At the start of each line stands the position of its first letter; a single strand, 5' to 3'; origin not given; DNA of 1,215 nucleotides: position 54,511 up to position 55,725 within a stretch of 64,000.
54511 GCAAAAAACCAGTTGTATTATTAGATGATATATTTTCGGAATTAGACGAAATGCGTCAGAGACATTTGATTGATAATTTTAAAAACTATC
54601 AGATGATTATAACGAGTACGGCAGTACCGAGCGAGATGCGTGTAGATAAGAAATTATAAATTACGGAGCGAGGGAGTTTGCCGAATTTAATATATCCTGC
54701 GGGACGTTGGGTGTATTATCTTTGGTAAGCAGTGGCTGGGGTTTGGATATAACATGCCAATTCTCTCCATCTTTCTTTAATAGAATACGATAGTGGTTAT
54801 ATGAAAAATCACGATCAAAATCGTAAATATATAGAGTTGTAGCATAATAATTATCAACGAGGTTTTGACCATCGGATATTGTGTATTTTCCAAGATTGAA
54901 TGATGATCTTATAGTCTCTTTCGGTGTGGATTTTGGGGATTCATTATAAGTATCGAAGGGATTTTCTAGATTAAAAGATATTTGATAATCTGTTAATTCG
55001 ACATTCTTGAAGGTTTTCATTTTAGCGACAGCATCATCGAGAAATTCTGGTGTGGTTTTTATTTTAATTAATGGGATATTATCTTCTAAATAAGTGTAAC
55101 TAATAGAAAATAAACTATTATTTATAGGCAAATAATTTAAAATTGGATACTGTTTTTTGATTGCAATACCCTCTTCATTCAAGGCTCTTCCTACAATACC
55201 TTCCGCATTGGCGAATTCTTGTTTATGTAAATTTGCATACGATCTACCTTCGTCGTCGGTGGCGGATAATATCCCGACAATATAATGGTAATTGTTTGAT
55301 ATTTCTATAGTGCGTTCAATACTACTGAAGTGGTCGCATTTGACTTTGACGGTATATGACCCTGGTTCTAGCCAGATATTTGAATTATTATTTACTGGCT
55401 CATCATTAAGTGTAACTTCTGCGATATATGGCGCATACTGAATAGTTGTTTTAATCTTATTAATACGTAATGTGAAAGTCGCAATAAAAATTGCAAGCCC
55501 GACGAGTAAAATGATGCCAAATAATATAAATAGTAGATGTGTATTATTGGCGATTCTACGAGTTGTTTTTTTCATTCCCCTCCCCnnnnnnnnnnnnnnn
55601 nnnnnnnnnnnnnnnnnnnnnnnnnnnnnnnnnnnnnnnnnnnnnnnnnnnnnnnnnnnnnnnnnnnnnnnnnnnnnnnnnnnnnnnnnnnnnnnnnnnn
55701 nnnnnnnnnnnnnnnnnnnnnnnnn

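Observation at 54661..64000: Chromosomal monoderm T4SS-like operon abutting recF, with no relaxase, coupling protein or integrase in view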

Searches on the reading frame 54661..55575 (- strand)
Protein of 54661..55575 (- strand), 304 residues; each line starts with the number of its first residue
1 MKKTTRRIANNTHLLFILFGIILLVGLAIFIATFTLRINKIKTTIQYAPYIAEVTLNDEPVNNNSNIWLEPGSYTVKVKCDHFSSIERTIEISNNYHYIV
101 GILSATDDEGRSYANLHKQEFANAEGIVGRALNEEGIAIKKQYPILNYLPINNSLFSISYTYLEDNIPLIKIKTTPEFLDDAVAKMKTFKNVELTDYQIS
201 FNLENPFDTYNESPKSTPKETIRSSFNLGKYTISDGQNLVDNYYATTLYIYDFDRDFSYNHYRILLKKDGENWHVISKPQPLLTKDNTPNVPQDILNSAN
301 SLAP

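Call 6: search_protein_families(library=pfam, max_evalue=0.1, proteins=[window:54661-55575:-])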
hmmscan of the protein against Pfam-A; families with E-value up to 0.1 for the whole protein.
window:54661-55575:- (304 aa): 2 families
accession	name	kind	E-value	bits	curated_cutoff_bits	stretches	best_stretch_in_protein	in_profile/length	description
PF08308.17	PEGA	-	0.0095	16.3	20.8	1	49-96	10-59/71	PEGA domain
PF07786.18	HGSNAT_cat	-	0.022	14.7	22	1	16-69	98-152/222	Heparan-alpha-glucosaminide N-acetyltransferase, catalytic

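Call 8: search_protein_families(library=ncbifam, max_evalue=0.1, proteins=[window:54661-55575:-])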
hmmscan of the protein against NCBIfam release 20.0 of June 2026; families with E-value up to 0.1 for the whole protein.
window:54661-55575:- (304 aa): 1 family
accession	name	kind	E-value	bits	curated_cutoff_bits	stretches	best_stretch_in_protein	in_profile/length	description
TIGR01489.1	DKMTPPase-SF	subfamily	0.077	13.1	81.55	0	87-256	9-174/188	MtnX-like HAD-IB family phosphatase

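Call 41: search_protein_families(library=phrogs, max_evalue=0.001, proteins=[window:54661-55575:-])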
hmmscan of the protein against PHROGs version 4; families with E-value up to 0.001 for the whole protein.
window:54661-55575:- (304 aa): 0 families

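Call 68: search_solved_structures(query=window:54661-55575:-, max_evalue=1)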
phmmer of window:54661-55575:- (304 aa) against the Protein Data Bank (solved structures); distinct sequences matched with E-value up to 1: 0.
